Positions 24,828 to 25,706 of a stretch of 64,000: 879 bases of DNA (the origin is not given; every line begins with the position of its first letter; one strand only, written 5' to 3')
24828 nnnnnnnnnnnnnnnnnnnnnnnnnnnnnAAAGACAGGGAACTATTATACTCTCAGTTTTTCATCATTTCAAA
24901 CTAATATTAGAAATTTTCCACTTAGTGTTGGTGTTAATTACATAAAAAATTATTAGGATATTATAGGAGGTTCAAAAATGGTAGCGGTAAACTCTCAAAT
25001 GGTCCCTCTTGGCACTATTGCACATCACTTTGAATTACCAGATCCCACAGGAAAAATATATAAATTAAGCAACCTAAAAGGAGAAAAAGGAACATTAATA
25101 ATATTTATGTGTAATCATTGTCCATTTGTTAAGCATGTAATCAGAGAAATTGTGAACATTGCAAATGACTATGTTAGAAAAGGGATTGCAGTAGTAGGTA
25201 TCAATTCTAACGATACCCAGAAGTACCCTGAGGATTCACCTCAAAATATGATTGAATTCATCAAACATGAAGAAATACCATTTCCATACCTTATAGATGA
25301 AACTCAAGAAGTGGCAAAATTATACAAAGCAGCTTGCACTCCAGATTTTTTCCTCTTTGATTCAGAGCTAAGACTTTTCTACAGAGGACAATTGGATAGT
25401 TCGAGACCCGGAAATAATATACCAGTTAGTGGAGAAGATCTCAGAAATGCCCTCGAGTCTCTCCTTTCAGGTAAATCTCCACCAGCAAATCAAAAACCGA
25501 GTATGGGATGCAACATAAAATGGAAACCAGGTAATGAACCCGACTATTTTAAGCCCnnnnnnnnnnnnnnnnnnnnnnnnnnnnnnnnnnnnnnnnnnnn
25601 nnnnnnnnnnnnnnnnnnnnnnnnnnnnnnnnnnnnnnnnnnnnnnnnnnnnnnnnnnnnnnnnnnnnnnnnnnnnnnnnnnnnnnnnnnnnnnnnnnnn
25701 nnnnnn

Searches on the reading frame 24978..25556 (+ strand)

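Call 52: search_protein_families(library=pfam, proteins=[window:24978-25556:+], max_evalue=0.0001)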
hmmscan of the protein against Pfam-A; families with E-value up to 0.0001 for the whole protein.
window:24978-25556:+ (193 aa): 4 families
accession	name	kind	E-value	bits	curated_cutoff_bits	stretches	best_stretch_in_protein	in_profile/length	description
PF00578.27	AhpC-TSA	-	1.4e-19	70.7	26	1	12-131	2-119/124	AhpC/TSA family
PF08534.16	Redoxin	-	2.6e-15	56.9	26.6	1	16-143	7-138/148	Redoxin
PF13098.12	Thioredoxin_2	-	2.4e-05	25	27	1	34-141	3-97/104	Thioredoxin-like domain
PF13905.12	Thioredoxin_8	-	2.7e-05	24.9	27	1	37-130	2-91/94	Thioredoxin-like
